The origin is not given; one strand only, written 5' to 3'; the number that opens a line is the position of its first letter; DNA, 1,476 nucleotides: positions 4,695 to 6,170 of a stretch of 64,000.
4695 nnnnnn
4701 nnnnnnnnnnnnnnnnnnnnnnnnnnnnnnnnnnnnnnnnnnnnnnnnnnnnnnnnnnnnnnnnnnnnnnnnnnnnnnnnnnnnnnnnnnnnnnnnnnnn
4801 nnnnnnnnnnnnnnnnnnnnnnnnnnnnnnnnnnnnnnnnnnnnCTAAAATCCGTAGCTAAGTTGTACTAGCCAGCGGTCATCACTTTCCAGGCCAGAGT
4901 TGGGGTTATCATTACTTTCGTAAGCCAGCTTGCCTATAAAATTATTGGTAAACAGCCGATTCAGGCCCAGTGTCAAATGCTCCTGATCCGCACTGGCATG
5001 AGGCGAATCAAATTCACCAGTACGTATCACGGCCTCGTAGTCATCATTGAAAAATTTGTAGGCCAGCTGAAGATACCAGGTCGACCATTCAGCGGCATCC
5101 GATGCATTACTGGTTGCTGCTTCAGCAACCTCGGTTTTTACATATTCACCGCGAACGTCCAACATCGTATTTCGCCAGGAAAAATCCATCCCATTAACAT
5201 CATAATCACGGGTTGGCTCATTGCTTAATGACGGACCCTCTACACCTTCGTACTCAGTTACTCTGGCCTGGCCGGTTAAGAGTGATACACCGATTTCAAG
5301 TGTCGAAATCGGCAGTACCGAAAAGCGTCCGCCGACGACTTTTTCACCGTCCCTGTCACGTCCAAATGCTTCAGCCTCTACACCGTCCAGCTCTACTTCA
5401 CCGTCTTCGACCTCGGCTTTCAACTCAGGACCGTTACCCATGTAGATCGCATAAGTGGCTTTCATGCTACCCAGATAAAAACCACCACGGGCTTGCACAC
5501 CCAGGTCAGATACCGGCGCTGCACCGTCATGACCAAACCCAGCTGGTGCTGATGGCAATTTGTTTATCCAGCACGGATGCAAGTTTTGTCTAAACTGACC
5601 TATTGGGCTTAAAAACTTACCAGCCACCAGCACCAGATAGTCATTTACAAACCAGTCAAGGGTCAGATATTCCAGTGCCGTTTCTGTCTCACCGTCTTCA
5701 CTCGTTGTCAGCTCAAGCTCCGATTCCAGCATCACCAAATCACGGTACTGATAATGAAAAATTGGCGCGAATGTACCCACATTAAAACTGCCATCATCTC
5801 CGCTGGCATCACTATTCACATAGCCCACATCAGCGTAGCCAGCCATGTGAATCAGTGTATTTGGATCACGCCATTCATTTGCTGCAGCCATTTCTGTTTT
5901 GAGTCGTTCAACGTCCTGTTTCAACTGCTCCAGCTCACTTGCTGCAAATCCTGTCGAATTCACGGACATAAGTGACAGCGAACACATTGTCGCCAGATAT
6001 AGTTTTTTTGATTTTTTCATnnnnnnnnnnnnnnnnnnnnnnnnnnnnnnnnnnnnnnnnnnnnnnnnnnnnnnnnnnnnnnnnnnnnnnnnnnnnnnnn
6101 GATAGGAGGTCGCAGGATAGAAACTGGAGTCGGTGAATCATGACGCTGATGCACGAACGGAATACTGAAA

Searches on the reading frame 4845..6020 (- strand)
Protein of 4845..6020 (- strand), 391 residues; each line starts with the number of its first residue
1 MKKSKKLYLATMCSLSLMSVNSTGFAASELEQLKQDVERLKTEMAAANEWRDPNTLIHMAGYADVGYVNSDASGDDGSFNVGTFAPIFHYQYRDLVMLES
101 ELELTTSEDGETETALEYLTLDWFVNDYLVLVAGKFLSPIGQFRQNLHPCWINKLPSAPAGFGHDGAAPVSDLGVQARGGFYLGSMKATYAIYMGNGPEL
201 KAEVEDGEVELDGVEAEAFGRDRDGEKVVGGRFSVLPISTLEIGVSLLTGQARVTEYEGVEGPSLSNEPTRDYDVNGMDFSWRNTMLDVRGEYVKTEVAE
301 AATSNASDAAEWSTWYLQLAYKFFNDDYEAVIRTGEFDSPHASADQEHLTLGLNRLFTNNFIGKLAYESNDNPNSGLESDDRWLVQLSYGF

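Call 6: search_protein_families(library=pfam, max_evalue=0.1, proteins=[window:4845-6020:-])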
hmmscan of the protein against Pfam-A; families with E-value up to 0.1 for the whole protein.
window:4845-6020:- (391 aa): 1 family
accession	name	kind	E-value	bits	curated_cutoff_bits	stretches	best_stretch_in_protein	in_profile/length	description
PF21620.4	SlpA_C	-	0.0027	16.6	35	1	220-330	196-292/656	S-layer protein SlpA, beta-barrel domain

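Call 7: search_protein_families(library=ncbifam, max_evalue=0.1, proteins=[window:4845-6020:-])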
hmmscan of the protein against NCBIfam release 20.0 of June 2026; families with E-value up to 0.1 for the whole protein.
window:4845-6020:- (391 aa): 0 families

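Call 40: search_dna_similar(query=window:4845-6020:-, collection=plasmids, mode=protein, max_rows=25, max_evalue=0.001)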
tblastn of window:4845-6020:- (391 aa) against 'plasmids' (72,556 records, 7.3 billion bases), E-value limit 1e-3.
Records with a match: 4; places in all: 4; records where one place covers at least 80% of the query: 3.
Best place of each record, by identity: <60% 4.
By first word of the organism name: Alteromonas 2; Legionella 1; Glaciecola 1.
By predicted mobility (MOB-suite, as given by PLSDB): non-mobilizable 4.
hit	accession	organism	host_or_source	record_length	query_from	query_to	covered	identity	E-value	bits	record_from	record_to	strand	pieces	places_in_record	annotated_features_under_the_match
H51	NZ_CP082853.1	Legionella anisa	-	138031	25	391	94%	32.9%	6e-45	173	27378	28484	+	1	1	c-type cytochrome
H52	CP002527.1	Glaciecola sp. 4H-3-7+YE-5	-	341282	59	391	85%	31.1%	1e-21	104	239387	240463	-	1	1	phosphate-selective porin O and P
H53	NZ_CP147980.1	Alteromonas macleodii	-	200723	59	391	85%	29.5%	1e-20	101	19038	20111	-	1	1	porin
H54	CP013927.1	Alteromonas stellipolaris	-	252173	130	298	43%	28.2%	6e-11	72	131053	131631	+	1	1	hypothetical protein (x2)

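Call 42: get_annotated_region(hit=H51, flank=12000)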
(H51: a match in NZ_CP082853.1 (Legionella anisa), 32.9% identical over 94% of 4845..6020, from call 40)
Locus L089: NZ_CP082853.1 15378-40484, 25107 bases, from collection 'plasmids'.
description: Legionella anisa strain FDAARGOS_1480 plasmid unnamed1, complete sequence
organism: Legionella anisa (NCBI taxid 28082)
taxonomy: Bacteria; Pseudomonadota; Gammaproteobacteria; Legionellales; Legionellaceae; Legionella; Legionella anisa
host: -; source: -; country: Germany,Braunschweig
typing (MOB-suite, as given by PLSDB): non-mobilizable; replicon rep_cluster_522
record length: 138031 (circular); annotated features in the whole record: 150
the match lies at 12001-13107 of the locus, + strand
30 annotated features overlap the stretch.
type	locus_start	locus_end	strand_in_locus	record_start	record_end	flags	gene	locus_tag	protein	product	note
CDS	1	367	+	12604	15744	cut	-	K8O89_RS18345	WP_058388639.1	CusA/CzcA family heavy metal efflux RND transporter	-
CDS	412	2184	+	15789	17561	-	-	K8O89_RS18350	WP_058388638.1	alpha/beta fold hydrolase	-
CDS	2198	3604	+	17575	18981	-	-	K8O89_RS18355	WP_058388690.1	bifunctional enoyl-CoA hydratase/phosphate acetyltransferase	-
CDS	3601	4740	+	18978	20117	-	-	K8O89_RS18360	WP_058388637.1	acetate/propionate family kinase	GO:0006083 - acetate metabolic process [Evidence IEA]; GO:0006113 - fermentation [Evidence IEA]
CDS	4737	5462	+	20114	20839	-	fabI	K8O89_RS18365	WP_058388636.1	enoyl-ACP reductase FabI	GO:0006633 - fatty acid biosynthetic process [Evidence IEA]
CDS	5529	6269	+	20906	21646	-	phbB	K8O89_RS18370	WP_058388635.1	acetoacetyl-CoA reductase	GO:0042619 - poly-hydroxybutyrate biosynthetic process [Evidence IEA]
CDS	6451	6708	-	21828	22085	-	-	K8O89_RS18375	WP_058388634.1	hypothetical protein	-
CDS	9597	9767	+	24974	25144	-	-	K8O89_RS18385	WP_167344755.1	hypothetical protein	-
CDS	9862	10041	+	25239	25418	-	-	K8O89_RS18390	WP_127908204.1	hypothetical protein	-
CDS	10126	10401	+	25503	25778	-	-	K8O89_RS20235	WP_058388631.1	DUF3141 domain-containing protein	-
CDS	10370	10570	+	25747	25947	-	-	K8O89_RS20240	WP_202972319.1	DUF3141 domain-containing protein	-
CDS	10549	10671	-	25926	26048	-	-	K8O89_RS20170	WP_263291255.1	hypothetical protein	-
CDS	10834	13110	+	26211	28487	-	-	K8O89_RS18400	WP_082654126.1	c-type cytochrome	-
CDS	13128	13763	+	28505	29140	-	-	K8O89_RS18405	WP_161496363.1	cytochrome c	-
CDS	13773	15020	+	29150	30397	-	-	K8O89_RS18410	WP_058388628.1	c-type cytochrome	-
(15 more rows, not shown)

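Call 43: get_annotated_region(hit=H53, flank=12000)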
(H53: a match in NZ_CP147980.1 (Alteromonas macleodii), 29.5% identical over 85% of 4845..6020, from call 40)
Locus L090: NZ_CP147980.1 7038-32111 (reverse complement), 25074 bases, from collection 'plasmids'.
description: Alteromonas macleodii strain KD01 plasmid pKD02, complete sequence
organism: Alteromonas macleodii (NCBI taxid 28108)
taxonomy: Bacteria; Pseudomonadota; Gammaproteobacteria; Alteromonadales; Alteromonadaceae; Alteromonas; Alteromonas macleodii
host: -; source: -; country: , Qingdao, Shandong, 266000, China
typing (MOB-suite, as given by PLSDB): non-mobilizable
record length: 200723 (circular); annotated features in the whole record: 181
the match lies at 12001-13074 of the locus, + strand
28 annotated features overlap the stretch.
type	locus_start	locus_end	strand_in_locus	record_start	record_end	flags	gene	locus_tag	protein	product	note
CDS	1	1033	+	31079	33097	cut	-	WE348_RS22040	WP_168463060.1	efflux RND transporter periplasmic adaptor subunit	GO:0006810 - transport [Evidence IEA]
CDS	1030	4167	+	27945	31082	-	-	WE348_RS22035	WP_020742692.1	efflux RND transporter permease subunit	-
CDS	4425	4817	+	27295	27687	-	-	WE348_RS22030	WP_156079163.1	copper resistance CopC family protein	-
CDS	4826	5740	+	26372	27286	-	-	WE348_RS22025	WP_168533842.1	CopD family protein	-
CDS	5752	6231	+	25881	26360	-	-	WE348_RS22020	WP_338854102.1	nuclear transport factor 2 family protein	-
CDS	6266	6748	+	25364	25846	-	-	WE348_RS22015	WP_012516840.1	nuclear transport factor 2 family protein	-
CDS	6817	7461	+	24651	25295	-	-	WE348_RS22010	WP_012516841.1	heparan-alpha-glucosaminide N-acetyltransferase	GO:0007041 - lysosomal transport [Evidence IEA]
CDS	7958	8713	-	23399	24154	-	-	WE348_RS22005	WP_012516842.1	hypothetical protein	-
CDS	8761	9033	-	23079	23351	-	-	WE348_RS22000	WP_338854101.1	hypothetical protein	-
CDS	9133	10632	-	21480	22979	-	-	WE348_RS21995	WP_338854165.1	FAD-binding oxidoreductase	-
CDS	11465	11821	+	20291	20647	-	-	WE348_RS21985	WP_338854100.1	hypothetical protein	-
CDS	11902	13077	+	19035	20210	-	-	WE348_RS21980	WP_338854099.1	porin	-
CDS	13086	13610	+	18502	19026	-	-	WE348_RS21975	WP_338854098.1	cytochrome c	-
CDS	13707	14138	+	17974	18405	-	-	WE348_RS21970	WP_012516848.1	hypothetical protein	-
CDS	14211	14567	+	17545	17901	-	-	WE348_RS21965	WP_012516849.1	hypothetical protein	-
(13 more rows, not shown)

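Call 71: find_related_loci(query=A5, collection=metagenome_contigs, flank=10000)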
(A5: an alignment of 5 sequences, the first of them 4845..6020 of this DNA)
Query A5 (391 aa) in metagenome_contigs; peptide patterns used: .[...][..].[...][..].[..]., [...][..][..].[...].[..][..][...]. (x = any residue, [..] = any of these).
600 stretches matched a pattern (row limit reached: there are more); 364 encode a relative of the query (tblastn E <= 1e-3); the best 80 are kept; 80 distinct loci.
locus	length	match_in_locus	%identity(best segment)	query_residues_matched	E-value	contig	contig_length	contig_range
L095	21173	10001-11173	98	1-391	0e+0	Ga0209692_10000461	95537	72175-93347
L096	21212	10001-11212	65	1-391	2e-179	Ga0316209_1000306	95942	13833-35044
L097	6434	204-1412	64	1-391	3e-178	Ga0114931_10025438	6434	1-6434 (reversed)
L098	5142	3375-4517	65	28-391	7e-169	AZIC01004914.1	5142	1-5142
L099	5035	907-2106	62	2-391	5e-165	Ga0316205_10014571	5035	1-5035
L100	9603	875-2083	61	1-391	6e-162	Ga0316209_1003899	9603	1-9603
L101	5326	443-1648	61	2-391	5e-164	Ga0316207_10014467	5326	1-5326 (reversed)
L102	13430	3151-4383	59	1-391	1e-158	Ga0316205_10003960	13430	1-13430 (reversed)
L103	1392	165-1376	59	1-391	9e-172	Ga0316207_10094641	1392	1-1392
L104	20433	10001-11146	62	23-391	2e-155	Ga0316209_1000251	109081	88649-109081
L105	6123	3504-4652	61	23-391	2e-153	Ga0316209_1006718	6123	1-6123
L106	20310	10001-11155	60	23-391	9e-152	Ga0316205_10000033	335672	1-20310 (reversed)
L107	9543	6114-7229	61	29-391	2e-150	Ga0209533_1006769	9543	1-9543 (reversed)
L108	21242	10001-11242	57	1-391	3e-150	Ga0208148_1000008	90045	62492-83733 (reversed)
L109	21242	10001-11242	57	1-391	3e-150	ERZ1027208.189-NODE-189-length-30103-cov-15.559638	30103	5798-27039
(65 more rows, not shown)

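Call 102: search_protein_families(library=ncbifam, max_evalue=0.001, proteins=[L095:15783-16112:+, L095:16159-17148:+, L095:17187-17507:+])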
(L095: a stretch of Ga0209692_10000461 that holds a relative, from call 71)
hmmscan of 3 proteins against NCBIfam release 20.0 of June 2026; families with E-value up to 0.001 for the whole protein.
L095:15783-16112:+ (109 aa): 3 families
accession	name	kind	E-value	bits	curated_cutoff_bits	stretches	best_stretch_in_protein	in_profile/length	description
TIGR00782.1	ccoP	equivalog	5.4e-07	29.2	179.95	1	20-104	200-279/285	cytochrome-c oxidase, cbb3-type subunit III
NF045773.1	cytochro_C550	exception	0.0002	21.3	125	1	23-56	49-82/118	cytochrome c550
NF011054.0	PRK14486.1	equivalog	0.0009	18.8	447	1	24-106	216-290/294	putative bifunctional cbb3-type cytochrome c oxidase subunit II/cytochrome c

L095:16159-17148:+ (329 aa): 13 families
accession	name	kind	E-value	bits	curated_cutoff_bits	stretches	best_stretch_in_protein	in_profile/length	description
TIGR03866.1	PQQ_ABC_repeats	subfamily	2.3e-29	102.5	287.3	2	134-317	23-207/310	PQQ-dependent catabolism-associated beta-propeller protein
NF052460.1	L-NosZ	equivalog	1.4e-19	70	700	2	115-230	137-252/480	clade III lactonase-type nitrous-oxide reductase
NF052280.1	7_blade_YncE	equivalog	2.3e-18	66.1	400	2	124-169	271-316/338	7-bladed beta-propeller protein YncE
TIGR02276.1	beta_rpt_yvtn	repeat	3.4e-17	62.2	27.85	2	119-159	1-41/42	beta-propeller repeat protein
NF052340.1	hydrazine_beta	equivalog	5e-17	62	560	2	98-176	63-139/372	hydrazine synthase subunit beta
NF052342.1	hydrazine_BC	exception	1.4e-10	40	1250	1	113-211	42-140/690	hydrazine synthase subunit beta-gamma fusion subunit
TIGR03907.1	QH_beta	equivalog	2.7e-10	39.9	223.2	1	129-185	8-66/338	quinohemoprotein amine dehydrogenase subunit beta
NF048007.1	MmpL3Stblzr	equivalog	2.6e-09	36.7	600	1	90-218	204-331/366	MmpL3/TtfA transport complex stabilizer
NF041516.1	PA2928_fam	subfamily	4.2e-07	29.7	70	0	218-273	316-374/376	PA2928 family protein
TIGR04246.1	nitrous_NosZ_Gp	equivalog_domain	3.4e-06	25.6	625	0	35-72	251-289/578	Sec-dependent nitrous-oxide reductase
NF008258.1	PRK11028.1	equivalog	2.3e-05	23.7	370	0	195-289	82-177/330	6-phosphogluconolactonase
NF050136.1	PGL_lacton_Staph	exception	5.7e-05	22.3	500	0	187-274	182-277/341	6-phosphogluconolactonase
NF038117.1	choice_anch_I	subfamily_domain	9.5e-05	21.4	300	0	171-212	72-113/458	choice-of-anchor I family protein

L095:17187-17507:+ (106 aa): 2 families
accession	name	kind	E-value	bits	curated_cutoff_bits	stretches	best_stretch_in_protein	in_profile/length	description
NF008111.0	PRK10858.1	equivalog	4.5e-11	43.2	202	1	4-102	2-107/112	nitrogen regulatory protein P-II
NF007946.0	PRK10665.1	equivalog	1e-10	42.4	181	1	5-102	3-107/112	P-II family nitrogen regulator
